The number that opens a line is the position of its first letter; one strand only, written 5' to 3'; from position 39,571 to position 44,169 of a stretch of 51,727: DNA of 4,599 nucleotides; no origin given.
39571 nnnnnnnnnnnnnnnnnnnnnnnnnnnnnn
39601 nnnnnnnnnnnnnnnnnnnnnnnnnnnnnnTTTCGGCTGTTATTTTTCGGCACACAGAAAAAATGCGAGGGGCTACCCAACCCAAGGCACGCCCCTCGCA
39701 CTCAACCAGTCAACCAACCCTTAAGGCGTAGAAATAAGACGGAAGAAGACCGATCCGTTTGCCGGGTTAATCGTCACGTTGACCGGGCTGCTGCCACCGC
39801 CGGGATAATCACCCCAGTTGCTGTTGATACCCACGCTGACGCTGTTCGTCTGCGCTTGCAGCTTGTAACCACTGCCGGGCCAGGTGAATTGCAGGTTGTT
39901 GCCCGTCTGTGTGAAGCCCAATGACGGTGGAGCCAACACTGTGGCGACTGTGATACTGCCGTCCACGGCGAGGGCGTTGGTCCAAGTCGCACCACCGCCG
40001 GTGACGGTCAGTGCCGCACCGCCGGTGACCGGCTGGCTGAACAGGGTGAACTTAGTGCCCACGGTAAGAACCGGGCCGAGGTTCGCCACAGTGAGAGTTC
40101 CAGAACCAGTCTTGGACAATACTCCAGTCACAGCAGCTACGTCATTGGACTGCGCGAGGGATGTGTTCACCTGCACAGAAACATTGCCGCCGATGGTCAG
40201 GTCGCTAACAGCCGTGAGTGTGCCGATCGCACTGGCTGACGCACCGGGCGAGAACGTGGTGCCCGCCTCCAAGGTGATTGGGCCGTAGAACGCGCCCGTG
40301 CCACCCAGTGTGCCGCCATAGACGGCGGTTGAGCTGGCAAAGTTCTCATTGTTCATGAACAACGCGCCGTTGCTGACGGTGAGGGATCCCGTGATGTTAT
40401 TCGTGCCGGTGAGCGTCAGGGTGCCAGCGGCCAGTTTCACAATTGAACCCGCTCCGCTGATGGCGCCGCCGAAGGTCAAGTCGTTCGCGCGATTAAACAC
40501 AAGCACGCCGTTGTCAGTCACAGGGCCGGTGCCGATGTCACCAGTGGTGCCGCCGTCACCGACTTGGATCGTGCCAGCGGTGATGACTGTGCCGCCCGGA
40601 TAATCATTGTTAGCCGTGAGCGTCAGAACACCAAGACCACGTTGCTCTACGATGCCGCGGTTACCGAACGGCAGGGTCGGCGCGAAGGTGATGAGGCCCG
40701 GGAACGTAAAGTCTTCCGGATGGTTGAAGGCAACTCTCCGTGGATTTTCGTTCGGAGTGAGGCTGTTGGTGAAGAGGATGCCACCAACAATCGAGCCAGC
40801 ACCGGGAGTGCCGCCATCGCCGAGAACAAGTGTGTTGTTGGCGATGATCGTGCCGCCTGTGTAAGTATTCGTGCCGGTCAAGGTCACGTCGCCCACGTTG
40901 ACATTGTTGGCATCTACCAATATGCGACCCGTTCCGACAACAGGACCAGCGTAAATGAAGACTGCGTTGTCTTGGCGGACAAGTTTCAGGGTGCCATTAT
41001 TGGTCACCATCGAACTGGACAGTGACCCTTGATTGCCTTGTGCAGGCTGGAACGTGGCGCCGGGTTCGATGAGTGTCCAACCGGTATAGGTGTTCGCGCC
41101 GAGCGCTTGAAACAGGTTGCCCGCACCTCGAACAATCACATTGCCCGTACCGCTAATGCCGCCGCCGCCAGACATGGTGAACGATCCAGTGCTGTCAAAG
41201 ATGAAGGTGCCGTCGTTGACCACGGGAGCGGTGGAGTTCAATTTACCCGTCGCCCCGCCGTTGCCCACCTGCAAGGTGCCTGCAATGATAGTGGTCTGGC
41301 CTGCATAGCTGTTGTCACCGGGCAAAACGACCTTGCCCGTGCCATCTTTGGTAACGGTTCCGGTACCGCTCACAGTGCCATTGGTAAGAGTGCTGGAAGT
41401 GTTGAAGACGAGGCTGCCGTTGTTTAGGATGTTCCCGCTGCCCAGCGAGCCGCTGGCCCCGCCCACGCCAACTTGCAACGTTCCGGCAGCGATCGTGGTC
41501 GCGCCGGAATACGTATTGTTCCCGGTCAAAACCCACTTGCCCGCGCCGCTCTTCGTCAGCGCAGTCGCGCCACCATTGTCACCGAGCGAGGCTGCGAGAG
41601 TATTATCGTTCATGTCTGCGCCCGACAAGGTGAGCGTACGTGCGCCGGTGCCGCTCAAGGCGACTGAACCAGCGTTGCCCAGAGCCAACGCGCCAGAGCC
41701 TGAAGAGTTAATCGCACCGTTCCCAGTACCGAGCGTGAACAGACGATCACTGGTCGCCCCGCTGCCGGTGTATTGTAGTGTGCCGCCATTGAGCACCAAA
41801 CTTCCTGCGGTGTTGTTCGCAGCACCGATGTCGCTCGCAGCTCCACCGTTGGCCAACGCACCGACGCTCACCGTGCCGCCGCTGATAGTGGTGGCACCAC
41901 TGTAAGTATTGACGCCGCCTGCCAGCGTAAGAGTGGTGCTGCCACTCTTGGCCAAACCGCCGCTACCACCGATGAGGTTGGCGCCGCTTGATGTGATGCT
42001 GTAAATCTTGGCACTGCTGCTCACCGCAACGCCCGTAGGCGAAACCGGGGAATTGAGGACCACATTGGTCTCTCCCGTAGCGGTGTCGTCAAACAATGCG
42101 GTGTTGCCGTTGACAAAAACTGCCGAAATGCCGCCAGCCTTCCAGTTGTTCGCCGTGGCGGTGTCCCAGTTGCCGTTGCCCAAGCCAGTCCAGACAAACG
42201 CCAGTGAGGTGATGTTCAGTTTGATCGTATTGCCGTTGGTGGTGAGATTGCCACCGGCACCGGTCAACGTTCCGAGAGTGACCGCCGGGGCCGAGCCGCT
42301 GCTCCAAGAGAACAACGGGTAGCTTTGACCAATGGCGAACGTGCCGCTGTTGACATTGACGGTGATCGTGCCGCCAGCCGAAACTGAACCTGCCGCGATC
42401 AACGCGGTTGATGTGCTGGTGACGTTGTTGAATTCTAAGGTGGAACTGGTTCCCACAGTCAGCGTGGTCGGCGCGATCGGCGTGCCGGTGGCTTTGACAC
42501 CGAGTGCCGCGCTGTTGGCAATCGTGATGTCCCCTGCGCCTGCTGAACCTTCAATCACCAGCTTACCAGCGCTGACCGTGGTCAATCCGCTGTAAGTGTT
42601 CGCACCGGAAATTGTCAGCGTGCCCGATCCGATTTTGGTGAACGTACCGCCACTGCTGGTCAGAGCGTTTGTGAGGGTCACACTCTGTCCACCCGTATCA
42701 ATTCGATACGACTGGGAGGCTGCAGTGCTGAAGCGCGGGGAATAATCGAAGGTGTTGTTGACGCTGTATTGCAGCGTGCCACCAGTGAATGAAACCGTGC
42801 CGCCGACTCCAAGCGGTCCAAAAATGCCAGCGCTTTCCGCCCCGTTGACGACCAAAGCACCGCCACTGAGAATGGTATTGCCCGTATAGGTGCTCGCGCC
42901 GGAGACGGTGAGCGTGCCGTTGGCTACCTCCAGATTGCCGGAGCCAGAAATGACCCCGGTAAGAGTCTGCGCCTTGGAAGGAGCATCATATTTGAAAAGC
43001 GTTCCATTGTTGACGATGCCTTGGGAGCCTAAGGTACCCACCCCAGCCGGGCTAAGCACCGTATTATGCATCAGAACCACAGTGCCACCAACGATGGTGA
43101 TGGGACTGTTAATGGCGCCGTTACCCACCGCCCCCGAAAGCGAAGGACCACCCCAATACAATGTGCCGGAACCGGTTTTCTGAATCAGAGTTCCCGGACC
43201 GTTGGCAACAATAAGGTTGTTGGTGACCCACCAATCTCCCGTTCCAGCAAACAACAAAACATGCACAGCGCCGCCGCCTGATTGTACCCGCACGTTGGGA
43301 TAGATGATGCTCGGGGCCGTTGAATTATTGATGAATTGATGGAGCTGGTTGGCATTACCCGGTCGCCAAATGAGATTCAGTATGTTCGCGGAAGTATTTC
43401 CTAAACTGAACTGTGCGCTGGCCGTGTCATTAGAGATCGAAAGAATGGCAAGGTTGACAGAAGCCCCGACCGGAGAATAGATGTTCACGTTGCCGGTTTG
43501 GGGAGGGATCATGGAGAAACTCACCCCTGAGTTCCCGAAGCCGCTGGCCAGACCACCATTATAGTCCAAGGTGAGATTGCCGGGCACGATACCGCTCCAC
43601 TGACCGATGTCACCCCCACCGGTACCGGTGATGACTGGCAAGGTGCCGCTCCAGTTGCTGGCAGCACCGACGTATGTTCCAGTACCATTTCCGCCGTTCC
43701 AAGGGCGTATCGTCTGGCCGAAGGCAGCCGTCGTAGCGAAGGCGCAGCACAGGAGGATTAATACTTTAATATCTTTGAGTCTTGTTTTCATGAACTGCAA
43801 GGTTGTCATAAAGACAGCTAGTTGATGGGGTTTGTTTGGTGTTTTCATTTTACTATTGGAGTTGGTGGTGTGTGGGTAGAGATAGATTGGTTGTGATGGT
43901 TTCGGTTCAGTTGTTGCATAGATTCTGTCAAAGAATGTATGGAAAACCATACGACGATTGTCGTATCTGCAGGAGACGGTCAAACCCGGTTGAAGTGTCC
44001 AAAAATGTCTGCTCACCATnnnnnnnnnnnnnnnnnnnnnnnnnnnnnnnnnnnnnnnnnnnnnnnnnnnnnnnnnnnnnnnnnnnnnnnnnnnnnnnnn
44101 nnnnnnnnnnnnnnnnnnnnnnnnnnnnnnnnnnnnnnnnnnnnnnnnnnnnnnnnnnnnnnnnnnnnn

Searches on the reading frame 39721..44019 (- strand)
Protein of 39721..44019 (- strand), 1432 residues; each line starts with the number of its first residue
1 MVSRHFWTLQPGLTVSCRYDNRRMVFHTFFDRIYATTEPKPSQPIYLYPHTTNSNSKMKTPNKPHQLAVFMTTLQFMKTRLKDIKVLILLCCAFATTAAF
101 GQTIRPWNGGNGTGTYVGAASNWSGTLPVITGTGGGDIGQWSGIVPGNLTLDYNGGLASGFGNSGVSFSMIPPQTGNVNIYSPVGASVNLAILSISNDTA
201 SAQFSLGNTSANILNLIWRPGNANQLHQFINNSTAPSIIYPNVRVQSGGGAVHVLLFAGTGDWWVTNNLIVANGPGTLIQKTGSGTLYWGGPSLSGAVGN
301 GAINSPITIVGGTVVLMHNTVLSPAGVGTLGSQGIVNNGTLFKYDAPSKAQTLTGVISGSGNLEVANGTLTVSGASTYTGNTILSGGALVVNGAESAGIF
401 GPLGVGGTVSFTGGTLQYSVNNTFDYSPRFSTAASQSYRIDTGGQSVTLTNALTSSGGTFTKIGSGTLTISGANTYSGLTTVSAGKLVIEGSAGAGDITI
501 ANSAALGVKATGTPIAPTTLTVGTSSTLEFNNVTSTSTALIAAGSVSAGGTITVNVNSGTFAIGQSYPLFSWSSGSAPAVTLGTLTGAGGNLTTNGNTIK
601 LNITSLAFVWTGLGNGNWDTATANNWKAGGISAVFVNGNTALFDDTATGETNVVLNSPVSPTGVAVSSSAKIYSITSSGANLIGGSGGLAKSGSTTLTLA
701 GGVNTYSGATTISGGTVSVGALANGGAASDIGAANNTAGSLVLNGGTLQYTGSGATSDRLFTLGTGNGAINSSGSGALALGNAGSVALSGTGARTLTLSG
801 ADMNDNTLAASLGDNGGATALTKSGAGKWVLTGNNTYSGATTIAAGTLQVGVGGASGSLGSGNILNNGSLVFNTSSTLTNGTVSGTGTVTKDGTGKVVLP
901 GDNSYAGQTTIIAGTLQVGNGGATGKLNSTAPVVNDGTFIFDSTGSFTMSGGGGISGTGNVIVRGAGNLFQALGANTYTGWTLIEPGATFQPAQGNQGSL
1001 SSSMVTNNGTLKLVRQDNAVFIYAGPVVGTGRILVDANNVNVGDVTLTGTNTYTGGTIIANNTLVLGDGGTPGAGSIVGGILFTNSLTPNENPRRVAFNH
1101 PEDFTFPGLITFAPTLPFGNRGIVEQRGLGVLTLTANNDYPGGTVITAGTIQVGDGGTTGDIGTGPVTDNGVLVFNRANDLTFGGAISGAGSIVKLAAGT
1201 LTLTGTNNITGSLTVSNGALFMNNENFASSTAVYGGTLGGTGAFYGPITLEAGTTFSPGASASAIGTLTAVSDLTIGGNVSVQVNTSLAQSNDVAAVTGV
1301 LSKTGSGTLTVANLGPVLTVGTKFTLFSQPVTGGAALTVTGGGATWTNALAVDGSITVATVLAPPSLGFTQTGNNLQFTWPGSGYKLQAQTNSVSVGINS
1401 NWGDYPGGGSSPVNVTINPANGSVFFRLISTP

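Call 8: search_protein_families(library=pfam, proteins=[window:39721-44019:-], max_evalue=0.1)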
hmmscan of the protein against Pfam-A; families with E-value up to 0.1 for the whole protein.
window:39721-44019:- (1432 aa): 1 family
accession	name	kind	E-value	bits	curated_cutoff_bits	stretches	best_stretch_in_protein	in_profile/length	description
PF12951.13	PATR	-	3.8e-39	132.8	27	8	821-850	1-30/30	Passenger-associated-transport-repeat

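Call 9: search_protein_families(library=ncbifam, proteins=[window:39721-44019:-], max_evalue=0.1)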
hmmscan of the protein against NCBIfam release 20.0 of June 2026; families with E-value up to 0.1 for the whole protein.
window:39721-44019:- (1432 aa): 4 families
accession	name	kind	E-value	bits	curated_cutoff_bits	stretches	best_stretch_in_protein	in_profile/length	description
TIGR02601.1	autotrns_rpt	repeat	7.5e-45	150.2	19.85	8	820-851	1-32/32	beta strand repeat protein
NF011847.1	PRK15319.1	equivalog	1.3e-26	92.3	2249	3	681-949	819-1072/2050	fibronectin-binding autotransporter adhesin ShdA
NF051851.1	AtpSerPepEprS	equivalog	2.1e-05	22.7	1700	3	1190-1311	449-566/988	autotransporter serine peptidase EprS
NF033865.1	fusolisin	equivalog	5.7e-05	21.4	999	0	816-851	453-488/1006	fusolisin family autotransporter serine protease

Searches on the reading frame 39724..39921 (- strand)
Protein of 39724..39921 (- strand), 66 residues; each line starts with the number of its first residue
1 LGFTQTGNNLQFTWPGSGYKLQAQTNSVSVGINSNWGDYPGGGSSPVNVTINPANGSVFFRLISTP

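Call 14: search_protein_families(library=pfam, proteins=[window:39724-39921:-], max_evalue=10)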
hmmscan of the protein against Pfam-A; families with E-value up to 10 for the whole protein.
window:39724-39921:- (66 aa): 1 family
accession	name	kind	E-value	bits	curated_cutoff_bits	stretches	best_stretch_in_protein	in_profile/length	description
PF17996.7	CE2_N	-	0.016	15.7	27.9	1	7-52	10-49/108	Carbohydrate esterase 2 N-terminal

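Call 79: predict_structure(alignment_id=A5)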
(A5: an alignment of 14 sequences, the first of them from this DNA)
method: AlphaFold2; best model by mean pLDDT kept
length: 66 residues; sequences in the alignment: 14
mean_pLDDT: 84.9   pTM: 0.70
mean pLDDT of the five models: 84.9, 83.1, 78.5, 73.4, 70.1
residues with pLDDT >= 90: 34; 70-90: 22; 50-70: 8; < 50: 2
segments of 3 or more residues with pLDDT < 50: none
pLDDT, mean of each block of 10 residues (from residue 1): 94 92 71 76 92 84 86
secondary structure, 60 per line:
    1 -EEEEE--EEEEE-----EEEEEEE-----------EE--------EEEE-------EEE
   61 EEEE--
elements in order: E2-6 E9-13 E19-25 E47-50 E58-64

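Call 83: fold_search(model_id=the predicted structure, library=pdb)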
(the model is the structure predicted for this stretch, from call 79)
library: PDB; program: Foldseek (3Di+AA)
matches with E <= 10: 264; with E <= 0.001: 0
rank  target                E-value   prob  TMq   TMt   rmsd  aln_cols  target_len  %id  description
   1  6hyf_D                2.1e-01  0.96  0.55  0.46   4.7        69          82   23  Crystal structure of the third FNIII domain from rat beta4 integrin, a binding site for periaxin (released 2019-05-08)
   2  4y61_A                3.3e-01  0.97  0.60  0.13   3.3        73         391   16  Crystal structure of the complex between Slitrk2 LRR1 and PTP delta Ig1-Fn1 (released 2015-06-03)
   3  6hyf_A                6.5e-01  0.77  0.50  0.35   4.7        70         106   23  Crystal structure of the third FNIII domain from rat beta4 integrin, a binding site for periaxin (released 2019-05-08)
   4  6hyf_C                6.9e-01  0.66  0.48  0.38   4.9        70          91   24  Crystal structure of the third FNIII domain from rat beta4 integrin, a binding site for periaxin (released 2019-05-08)
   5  4wtw_B                7.3e-01  0.75  0.52  0.40   4.9        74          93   22  Crystal structure of the third FnIII domain of integrin beta4 (released 2015-02-11)
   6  2ibg_B                8.7e-01  0.14  0.33  0.13  13.5        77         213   17  Crystal Structure of Hedgehog Bound to the FNIII Domains of Ihog (released 2006-10-24)
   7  8dul_B                1.0e+00  0.75  0.54  0.13   4.8        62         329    8  Cryo-EM Structure of Antibody SKT05 in complex with Western Equine Encephalitis Virus spike (local refinement from VLP (released 2023-07-05)
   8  7u23_F                1.1e+00  0.13  0.33  0.05  13.1        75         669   15  Single-chain LCDV-1 viral insulin-like peptide bound to IGF-1R ectodomain, leucine-zippered form (released 2022-11-16)
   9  5j7k_A                1.3e+00  0.63  0.55  0.45   4.2        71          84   21  Loop grafting onto a highly stable FN3 scaffold (released 2016-08-17)
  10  2xfb_B                1.3e+00  0.63  0.52  0.13   4.8        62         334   13  CHIKUNGUNYA E1 E2 ENVELOPE GLYCOPROTEINS FITTED IN SINDBIS VIRUS cryo- EM MAP (released 2010-11-24)
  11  6msv_H                1.3e+00  0.18  0.37  0.30  12.4        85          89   13  Structure of the 6th type III domain from human fibronectin (released 2019-10-23)
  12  6msv_D                1.3e+00  0.16  0.37  0.29  12.5        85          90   14  Structure of the 6th type III domain from human fibronectin (released 2019-10-23)
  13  8pb1_C                1.4e+00  0.12  0.31  0.14  10.4        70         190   17  Cryo-EM structure of a pre-dimerized murine IL-12 complete extracellular signaling complex (Class 1), obtained after l (released 2024-02-07)
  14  7u23_E                1.4e+00  0.12  0.32  0.05  13.1        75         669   15  Single-chain LCDV-1 viral insulin-like peptide bound to IGF-1R ectodomain, leucine-zippered form (released 2022-11-16)
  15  5n06_B                1.4e+00  0.44  0.48  0.39   4.9        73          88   18  Crystal structure of Tie1 Fibronectin-like domain 3 (released 2017-04-26)
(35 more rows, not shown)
